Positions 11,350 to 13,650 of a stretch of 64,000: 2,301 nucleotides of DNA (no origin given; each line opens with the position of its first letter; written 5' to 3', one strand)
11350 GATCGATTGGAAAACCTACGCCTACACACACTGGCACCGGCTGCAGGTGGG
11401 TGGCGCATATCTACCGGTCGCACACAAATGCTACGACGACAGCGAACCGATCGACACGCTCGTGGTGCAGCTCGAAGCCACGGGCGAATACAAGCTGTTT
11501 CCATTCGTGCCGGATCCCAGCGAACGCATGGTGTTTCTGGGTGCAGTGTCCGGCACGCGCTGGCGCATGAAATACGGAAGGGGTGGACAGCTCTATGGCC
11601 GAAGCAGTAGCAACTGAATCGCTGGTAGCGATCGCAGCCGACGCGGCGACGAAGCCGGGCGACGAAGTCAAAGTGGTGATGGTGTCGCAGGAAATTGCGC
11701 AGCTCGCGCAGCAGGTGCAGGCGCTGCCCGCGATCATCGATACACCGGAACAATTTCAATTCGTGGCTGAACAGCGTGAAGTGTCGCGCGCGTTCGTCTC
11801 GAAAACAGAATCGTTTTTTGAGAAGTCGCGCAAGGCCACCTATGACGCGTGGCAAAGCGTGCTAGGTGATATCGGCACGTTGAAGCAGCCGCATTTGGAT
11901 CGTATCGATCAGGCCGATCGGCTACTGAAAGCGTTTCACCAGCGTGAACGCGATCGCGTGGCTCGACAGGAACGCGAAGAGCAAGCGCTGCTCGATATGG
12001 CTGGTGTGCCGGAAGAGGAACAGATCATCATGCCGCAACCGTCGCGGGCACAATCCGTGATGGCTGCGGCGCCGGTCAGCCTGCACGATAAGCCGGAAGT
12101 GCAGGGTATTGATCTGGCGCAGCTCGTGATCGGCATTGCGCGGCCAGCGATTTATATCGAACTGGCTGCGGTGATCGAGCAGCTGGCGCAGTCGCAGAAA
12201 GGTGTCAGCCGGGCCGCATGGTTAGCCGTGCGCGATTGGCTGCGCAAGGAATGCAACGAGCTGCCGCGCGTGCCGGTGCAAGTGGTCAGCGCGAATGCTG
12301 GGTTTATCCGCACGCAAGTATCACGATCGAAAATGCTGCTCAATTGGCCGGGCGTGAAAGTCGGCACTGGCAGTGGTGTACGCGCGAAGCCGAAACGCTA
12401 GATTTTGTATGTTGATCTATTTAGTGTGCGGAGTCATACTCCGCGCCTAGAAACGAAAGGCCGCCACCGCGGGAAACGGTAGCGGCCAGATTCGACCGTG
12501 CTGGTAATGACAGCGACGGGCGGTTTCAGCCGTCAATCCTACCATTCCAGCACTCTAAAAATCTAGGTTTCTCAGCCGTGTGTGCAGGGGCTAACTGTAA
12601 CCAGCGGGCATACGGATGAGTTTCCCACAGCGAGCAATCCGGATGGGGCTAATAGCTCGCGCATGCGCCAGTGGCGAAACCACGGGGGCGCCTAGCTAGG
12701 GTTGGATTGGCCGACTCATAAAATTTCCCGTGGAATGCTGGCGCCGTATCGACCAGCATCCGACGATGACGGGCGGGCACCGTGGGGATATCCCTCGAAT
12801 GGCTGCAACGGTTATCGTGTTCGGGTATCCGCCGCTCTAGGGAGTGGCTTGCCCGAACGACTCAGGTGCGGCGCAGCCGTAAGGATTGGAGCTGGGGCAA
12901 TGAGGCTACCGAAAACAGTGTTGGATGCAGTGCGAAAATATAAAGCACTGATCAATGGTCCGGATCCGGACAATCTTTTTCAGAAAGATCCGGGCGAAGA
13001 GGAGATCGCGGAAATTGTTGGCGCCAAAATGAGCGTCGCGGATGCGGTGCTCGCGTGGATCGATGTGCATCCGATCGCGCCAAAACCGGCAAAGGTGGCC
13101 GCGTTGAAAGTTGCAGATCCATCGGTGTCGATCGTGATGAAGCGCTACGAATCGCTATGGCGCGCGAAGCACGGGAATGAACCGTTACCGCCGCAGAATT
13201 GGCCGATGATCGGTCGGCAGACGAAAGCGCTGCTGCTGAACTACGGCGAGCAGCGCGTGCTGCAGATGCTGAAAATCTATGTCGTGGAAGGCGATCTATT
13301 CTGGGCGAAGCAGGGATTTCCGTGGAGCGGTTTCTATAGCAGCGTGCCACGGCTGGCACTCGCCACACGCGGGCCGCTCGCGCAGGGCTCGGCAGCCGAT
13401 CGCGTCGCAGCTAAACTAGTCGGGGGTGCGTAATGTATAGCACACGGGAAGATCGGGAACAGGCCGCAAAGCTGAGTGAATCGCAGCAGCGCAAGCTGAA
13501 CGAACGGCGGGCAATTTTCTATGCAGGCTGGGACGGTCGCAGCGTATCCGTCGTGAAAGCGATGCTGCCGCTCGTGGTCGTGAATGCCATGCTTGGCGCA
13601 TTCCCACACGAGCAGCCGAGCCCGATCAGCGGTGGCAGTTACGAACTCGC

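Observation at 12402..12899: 498-bp ORF-free, hairpin-dense region inside the recombination/replication module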

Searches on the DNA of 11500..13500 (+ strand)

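Call 4: search_rna_families(source=window, start=12200, end=13100, threshold=evalue, max_evalue=10, show_alignments=3)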
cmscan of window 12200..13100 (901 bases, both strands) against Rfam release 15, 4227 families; matches with E-value up to 10: 2.
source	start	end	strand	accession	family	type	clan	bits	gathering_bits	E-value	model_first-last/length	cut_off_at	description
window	12644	12680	+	RF02806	PyrR208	Gene; snRNA; snoRNA; HACA-box;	-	16.7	64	1.4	1-60/60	no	Pyrobaculum sRNA 208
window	12453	12540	-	RF02883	BcKCsr2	Gene; sRNA;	-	13.6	40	2.4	1-129/129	no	Burkholderia sRNA 2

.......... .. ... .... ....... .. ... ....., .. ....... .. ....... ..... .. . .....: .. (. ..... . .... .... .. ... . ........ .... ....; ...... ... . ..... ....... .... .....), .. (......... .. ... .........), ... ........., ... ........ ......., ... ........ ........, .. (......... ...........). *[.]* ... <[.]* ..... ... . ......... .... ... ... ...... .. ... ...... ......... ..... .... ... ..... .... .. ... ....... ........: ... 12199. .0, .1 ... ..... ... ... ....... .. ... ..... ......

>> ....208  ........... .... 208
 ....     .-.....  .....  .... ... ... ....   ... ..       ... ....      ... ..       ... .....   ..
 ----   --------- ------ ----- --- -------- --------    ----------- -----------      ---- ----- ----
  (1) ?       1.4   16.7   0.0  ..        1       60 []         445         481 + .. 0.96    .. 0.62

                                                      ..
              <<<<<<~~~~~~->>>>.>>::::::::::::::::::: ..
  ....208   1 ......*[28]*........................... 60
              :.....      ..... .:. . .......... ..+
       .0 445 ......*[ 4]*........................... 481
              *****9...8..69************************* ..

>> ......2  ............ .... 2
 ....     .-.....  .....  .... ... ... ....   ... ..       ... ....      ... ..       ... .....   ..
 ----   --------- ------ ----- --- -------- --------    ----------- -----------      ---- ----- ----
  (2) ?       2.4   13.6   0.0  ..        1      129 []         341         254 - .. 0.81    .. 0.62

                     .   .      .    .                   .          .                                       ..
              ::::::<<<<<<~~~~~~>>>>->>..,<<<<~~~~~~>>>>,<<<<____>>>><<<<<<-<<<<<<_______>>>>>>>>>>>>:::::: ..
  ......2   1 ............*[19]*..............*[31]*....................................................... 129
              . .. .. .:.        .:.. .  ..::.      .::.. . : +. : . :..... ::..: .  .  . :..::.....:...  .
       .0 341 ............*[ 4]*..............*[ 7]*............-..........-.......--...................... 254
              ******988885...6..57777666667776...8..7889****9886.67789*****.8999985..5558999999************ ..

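Call 5: search_dna_similar(query=window:11500-13500:+, collection=phages, mode=distant, max_rows=30)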
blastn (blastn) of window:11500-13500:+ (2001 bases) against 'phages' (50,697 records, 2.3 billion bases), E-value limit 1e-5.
No match.

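Call 47: search_dna_similar(query=window:12402-12899:+, collection=plasmids, mode=distant, max_evalue=0.01)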
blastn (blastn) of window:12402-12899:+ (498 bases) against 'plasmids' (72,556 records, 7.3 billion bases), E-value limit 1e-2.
No match.

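Call 122: build_rna_model(alignment_id=A12)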
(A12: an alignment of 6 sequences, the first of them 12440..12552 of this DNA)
Model R1 built from alignment A12 (6 sequences, 140 columns); structure: RNAalifold consensus.
model positions 95; base pairs 10; branch points 0; effective number of sequences 4.56; information 0.602 bits per position. Calibrated on 0.2 Mb of random sequence (short: E-values are rough).
structure used (alignment columns):
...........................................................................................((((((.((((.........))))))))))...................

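Call 123: search_with_rna_model(model_id=R1, sources=[window, L002, L003, L004, L005, L006, L007, L008, L009, L010, L019, L022, L291, L292, L293, L294, L295, L296, L297, L298, L299], max_evalue=10, show_alignments=0)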
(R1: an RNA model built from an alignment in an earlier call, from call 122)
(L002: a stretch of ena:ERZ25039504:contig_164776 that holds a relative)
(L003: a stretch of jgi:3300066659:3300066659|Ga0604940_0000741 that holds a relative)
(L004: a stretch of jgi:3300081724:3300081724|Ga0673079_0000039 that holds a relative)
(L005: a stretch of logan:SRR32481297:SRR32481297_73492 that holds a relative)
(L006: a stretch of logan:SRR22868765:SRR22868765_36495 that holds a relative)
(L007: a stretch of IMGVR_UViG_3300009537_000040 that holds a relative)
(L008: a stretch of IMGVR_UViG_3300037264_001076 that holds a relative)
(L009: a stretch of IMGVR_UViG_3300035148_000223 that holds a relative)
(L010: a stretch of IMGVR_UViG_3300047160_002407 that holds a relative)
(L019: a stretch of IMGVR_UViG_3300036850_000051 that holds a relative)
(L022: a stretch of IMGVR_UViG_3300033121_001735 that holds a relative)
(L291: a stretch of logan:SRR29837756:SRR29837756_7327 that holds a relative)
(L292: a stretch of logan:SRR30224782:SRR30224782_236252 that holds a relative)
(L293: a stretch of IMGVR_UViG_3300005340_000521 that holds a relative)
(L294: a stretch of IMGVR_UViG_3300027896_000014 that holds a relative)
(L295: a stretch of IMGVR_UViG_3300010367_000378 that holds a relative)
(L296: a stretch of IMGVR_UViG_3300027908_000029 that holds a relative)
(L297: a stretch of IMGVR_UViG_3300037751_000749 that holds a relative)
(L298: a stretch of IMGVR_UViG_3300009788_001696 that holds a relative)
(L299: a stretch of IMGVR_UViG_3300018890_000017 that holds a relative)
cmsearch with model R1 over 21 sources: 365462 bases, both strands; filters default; matches with E-value up to 10: 19.
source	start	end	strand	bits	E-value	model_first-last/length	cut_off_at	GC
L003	18080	18194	-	75.5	7.3e-16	1-95/95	no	0.57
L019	2968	3061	+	63.1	6.6e-13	1-95/95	no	0.67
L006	16415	16503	-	63.1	6.9e-13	1-95/95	no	0.55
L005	17155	17263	-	62.6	9e-13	1-95/95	no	0.61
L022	5935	6024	-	61.6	1.6e-12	1-95/95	no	0.68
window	12445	12552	-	57.6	1.4e-11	1-95/95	no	0.6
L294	14521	14633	+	15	0.2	1-95/95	no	0.49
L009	12958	12984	+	12.7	0.71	54-80/95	no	0.7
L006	16379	16468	+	12.5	0.8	1-95/95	no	0.54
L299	9184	9211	-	11.6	1.4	53-81/95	no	0.86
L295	12892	12984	+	11.2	1.7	1-95/95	no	0.63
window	61366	61451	-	9.9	3.4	1-95/95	no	0.6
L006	2964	3009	+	9.8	3.5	48-95/95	no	0.65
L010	6331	6364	+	8.9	5.9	53-87/95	no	0.71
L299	1936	2035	+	8.9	6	21-95/95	no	0.74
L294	11782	11882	+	8.7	6.5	1-95/95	no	0.62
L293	5214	5245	-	8.5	7.1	53-85/95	no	0.75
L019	2900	2960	+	7.9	9.9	53-92/95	no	0.72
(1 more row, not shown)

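Call 124: search_with_rna_model(model_id=R1, sources=[L011, L012, L013, L014, L015, L016, L017, L018, L020, L021, L023, L024, L025, L026, L027, L028, L029, L030, L031, L032, L033, L034, L035, L036, L037, L038, L039, L040, L041, L042, L043, L044, L045, L046, L047, L048, L049, L050, L051, L052, L053, L054, L055, L056, L057, L058, L059, L060, L061, L062, L063, L064, L065, L066, L067, L068, L069, L070, L071, L072, L073, L074, L075, L076, L077, L078, L079, L080, L081, L082, L083, L084, L085, L086, L087, L088, L089, L090, L091, L092, L093, L094, L095, L096, L097, L098, L099, L100, L101, L102, L103, L104, L105, L106, L107, L108, L109, L110], max_evalue=0.001)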
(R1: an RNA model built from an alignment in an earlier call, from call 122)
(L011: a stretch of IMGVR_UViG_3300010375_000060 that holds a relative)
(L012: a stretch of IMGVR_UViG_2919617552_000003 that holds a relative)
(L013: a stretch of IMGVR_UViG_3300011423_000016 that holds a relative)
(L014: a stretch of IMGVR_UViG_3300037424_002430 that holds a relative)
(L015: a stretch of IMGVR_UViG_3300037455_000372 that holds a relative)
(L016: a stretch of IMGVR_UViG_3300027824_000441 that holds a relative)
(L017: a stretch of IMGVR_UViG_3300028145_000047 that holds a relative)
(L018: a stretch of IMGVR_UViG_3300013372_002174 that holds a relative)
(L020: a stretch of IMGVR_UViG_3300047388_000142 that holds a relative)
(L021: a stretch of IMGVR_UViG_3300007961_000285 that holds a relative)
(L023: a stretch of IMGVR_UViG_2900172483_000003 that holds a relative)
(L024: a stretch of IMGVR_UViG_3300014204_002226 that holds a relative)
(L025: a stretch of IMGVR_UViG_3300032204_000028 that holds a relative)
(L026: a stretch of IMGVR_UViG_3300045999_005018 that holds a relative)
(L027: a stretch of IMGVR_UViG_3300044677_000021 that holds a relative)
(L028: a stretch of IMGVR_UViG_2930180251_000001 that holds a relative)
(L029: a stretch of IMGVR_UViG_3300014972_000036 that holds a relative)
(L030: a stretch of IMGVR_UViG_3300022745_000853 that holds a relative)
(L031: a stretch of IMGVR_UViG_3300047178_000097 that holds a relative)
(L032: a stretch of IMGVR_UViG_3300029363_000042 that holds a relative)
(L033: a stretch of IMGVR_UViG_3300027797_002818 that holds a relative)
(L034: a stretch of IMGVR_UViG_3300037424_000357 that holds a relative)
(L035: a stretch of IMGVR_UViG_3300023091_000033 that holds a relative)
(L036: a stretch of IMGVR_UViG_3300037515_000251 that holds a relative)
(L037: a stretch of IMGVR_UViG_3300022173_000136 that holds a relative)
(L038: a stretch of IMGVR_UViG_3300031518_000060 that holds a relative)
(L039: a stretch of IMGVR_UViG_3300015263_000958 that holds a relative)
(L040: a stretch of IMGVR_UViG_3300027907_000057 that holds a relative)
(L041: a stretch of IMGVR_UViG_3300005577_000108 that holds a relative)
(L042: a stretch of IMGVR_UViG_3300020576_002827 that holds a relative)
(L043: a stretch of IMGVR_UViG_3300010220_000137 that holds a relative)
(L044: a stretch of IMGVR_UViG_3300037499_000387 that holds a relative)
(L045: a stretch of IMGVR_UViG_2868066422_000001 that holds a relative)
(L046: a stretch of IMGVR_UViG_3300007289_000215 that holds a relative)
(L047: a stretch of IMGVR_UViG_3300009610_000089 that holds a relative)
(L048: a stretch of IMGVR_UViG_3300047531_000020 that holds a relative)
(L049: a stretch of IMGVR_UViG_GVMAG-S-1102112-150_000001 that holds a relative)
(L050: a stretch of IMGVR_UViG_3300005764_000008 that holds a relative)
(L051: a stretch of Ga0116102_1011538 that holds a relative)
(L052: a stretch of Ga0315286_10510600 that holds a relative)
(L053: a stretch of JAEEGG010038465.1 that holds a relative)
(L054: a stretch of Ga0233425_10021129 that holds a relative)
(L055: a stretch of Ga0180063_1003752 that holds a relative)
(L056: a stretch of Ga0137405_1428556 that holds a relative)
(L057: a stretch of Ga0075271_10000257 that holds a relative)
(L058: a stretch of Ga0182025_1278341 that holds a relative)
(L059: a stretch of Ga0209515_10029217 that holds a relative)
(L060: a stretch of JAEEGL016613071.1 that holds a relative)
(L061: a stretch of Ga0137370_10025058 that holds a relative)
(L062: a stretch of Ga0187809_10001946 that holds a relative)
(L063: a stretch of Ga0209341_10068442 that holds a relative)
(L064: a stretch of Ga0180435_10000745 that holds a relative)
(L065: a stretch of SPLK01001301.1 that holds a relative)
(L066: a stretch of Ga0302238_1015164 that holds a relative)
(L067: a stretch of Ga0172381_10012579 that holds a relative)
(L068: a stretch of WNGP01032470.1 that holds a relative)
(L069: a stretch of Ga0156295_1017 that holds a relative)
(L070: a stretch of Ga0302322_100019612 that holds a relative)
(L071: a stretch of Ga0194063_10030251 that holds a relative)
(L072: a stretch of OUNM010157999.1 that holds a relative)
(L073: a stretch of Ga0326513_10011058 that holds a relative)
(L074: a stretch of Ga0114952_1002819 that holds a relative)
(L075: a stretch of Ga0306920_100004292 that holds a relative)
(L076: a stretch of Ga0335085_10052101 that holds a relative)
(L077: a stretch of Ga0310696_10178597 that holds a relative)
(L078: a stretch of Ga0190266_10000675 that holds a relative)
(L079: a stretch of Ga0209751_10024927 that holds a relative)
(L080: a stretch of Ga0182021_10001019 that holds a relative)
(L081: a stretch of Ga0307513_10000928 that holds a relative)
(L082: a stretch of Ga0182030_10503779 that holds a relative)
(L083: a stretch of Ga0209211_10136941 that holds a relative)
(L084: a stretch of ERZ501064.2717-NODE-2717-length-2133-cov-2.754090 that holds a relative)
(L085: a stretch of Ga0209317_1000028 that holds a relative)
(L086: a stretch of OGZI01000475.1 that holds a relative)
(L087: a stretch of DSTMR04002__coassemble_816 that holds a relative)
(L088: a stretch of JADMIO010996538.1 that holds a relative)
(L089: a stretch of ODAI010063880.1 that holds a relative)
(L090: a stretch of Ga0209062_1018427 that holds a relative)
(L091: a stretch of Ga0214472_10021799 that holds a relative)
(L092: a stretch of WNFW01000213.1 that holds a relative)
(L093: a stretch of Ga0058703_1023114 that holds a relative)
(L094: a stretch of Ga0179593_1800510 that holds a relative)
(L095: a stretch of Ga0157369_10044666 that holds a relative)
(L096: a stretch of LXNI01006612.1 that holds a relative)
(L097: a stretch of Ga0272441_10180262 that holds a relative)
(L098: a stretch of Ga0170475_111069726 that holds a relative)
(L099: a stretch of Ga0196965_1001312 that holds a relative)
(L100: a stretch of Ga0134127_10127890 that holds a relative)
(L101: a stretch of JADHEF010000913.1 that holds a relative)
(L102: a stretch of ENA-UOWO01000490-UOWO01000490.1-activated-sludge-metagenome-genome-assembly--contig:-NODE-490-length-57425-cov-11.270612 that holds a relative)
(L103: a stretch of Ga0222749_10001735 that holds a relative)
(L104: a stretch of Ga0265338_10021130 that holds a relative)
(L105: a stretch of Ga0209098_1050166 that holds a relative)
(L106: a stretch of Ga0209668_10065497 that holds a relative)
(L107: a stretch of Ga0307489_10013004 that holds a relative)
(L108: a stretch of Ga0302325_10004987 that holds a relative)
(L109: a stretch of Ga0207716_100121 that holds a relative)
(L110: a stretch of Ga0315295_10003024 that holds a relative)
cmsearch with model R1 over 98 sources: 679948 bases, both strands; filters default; matches with E-value up to 0.001: 0.
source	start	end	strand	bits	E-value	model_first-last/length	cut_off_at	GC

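Call 125: search_with_rna_model(model_id=R1, sources=[L111, L112, L113, L114, L115, L116, L117, L118, L119, L120, L121, L122, L123, L124, L125, L126, L127, L128, L129, L130, L131, L132, L133, L134, L135, L136, L137, L138, L139, L140, L141, L142, L143, L144, L145, L146, L147, L148, L149, L150, L151, L152, L153, L154, L155, L156, L157, L158, L159, L160, L161, L162, L163, L164, L165, L166, L167, L168, L169, L170, L171, L172, L173, L174, L175, L176, L177, L178, L179, L180, L181, L182, L183, L184, L185, L186, L187, L188, L189, L190, L191, L192, L193, L194, L195, L196, L197, L198, L199, L200, L201, L202, L203, L204, L205, L206, L207, L208, L209, L210], max_evalue=0.001)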
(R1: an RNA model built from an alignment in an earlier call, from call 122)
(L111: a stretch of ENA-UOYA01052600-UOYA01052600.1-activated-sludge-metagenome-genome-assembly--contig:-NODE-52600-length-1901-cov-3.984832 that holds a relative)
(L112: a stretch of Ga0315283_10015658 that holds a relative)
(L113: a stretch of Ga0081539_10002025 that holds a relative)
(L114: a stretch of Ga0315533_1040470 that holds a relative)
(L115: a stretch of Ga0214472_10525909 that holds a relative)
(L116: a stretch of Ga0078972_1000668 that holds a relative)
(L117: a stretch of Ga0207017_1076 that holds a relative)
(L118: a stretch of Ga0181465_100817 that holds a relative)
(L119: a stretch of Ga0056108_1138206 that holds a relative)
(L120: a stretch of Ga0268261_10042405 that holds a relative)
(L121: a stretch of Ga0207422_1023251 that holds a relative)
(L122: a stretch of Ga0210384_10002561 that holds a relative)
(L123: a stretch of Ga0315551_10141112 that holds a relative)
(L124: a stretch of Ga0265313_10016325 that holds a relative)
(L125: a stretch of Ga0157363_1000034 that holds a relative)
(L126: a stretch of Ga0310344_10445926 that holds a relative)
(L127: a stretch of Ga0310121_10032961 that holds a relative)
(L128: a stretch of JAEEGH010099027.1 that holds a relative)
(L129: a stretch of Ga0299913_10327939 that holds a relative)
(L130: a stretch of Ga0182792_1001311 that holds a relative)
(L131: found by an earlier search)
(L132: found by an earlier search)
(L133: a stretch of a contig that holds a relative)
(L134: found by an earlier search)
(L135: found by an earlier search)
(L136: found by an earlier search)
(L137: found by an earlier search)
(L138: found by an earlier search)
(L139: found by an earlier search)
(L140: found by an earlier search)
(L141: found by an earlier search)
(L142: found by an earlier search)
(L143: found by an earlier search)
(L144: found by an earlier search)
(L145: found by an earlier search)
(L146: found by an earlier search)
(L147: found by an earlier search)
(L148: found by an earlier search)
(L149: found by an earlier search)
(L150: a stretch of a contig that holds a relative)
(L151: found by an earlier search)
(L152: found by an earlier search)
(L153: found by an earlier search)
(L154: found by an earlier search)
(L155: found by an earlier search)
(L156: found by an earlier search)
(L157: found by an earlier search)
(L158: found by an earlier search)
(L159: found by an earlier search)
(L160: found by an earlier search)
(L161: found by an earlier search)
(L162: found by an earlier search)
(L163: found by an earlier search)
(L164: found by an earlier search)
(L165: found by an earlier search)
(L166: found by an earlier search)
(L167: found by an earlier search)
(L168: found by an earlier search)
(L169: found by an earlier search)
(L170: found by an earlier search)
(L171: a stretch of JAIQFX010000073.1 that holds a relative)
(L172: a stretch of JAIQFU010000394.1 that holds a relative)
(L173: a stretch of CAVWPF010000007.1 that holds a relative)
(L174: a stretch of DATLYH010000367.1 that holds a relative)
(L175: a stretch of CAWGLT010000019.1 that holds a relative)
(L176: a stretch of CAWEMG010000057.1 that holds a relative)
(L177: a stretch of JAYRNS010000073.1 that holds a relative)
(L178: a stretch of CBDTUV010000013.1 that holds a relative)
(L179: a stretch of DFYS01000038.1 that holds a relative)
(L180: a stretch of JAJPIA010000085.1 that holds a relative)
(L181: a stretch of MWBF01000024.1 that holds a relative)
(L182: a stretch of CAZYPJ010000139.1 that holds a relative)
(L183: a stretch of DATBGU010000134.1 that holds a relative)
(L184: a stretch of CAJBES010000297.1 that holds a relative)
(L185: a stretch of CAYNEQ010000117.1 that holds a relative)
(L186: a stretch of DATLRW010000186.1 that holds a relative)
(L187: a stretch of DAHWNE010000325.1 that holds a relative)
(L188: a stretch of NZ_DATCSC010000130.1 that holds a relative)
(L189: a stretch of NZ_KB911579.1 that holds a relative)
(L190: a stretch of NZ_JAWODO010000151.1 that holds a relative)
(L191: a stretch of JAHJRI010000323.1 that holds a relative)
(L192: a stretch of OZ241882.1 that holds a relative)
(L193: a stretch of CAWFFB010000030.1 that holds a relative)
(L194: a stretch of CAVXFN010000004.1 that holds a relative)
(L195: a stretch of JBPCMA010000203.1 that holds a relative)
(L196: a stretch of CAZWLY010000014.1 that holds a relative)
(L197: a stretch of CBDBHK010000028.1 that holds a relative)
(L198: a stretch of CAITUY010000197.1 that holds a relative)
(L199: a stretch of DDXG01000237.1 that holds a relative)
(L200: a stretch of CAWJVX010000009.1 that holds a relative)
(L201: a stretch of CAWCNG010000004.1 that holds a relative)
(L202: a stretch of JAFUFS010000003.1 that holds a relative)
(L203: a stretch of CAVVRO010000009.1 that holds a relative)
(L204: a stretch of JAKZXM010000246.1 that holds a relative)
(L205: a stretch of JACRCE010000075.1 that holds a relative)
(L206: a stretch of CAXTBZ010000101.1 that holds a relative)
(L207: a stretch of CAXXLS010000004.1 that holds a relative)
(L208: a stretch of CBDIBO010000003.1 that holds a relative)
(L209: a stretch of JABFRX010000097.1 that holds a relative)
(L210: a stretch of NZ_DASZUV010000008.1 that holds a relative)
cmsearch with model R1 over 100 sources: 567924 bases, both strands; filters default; matches with E-value up to 0.001: 1.
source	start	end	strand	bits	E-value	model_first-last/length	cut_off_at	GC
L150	1127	1249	+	28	0.00025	1-95/95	no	0.61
